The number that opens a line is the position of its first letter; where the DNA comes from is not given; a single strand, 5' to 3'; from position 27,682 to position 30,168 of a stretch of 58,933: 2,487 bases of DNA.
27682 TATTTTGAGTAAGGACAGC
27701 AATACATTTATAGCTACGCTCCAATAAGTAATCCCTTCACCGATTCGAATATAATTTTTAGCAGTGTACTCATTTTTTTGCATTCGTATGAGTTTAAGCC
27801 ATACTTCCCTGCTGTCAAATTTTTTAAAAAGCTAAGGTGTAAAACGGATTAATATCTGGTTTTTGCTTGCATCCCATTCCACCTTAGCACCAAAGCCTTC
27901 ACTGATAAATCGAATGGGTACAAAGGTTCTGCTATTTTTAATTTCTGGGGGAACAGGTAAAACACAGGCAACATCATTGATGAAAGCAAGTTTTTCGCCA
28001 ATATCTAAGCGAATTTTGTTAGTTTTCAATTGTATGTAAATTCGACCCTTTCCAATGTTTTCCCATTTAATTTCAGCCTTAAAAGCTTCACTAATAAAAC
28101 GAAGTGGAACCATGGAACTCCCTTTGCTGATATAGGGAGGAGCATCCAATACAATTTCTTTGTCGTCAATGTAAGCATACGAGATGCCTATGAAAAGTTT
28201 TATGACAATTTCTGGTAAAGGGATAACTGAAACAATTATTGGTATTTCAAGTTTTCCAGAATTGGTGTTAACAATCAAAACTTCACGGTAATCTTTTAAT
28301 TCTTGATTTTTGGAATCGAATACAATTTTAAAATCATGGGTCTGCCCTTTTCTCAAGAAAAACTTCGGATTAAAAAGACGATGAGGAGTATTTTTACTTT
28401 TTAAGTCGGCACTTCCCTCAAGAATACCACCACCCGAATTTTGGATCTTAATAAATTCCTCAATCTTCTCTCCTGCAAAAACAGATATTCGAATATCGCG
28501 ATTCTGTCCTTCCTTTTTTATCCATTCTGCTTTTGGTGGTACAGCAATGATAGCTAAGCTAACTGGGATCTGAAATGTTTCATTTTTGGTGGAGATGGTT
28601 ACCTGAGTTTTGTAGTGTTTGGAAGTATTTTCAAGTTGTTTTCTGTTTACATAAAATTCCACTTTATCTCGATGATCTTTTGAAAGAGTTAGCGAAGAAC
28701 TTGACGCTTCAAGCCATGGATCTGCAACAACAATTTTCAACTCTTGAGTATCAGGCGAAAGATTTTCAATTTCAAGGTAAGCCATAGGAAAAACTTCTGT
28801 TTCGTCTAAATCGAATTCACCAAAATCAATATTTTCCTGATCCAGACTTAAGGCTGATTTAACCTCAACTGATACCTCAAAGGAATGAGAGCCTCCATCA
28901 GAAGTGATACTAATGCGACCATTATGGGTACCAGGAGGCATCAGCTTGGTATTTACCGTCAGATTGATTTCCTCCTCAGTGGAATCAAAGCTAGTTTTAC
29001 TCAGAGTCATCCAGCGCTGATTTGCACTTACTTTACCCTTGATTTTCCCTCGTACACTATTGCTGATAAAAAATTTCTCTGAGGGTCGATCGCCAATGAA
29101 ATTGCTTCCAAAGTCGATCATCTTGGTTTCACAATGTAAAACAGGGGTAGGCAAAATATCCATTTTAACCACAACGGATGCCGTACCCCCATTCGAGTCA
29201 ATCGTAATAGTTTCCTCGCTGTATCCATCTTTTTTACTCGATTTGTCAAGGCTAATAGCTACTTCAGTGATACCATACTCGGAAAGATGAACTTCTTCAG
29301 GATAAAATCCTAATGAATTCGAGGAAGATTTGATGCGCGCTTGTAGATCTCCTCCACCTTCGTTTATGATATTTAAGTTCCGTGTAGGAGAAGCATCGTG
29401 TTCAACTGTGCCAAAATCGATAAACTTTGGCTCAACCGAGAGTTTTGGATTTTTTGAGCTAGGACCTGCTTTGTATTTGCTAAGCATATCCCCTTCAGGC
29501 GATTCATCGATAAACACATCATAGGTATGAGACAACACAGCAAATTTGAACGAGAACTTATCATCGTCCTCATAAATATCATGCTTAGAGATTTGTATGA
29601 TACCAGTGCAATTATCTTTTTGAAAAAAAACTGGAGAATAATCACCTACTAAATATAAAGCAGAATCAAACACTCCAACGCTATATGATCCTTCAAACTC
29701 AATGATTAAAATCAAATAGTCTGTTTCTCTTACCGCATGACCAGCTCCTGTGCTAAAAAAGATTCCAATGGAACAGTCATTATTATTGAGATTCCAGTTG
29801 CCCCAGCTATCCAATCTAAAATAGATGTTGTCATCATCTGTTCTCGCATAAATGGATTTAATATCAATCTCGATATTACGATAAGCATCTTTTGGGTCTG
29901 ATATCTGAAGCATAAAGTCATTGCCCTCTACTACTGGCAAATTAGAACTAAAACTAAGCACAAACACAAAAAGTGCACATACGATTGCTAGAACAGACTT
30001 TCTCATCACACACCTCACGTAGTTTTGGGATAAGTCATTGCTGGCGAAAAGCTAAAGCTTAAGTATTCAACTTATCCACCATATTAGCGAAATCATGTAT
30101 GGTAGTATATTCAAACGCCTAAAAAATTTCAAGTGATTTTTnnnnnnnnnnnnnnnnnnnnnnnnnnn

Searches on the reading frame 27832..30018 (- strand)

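Call 34: search_protein_families(library=pfam, proteins=[window:27832-30018:-], max_evalue=0.00001)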
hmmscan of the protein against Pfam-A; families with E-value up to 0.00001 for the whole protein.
window:27832-30018:- (728 aa): 5 families
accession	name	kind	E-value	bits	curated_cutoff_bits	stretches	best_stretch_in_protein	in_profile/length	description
PF07833.16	Cu_amine_oxidN1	-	8e-35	119.5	24.2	2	658-724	42-108/108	Copper amine oxidase N-terminal domain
PF22076.2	Cep192_D6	-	2.1e-09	38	35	0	192-286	3-100/101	Cep192 domain 6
PF22544.2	HYDIN_VesB_CFA65-like_Ig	-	4.2e-09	37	25.5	0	191-281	1-92/100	HYDIN/CFA65/VesB-like, Ig-like domain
PF18984.5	DUF5717_N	-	3.5e-07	28.9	25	1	313-389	38-115/875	Family of unknown function (DUF5717)N-terminal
PF19190.6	BACON_2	-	2.8e-06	27.6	25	0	313-373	20-83/94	Viral BACON domain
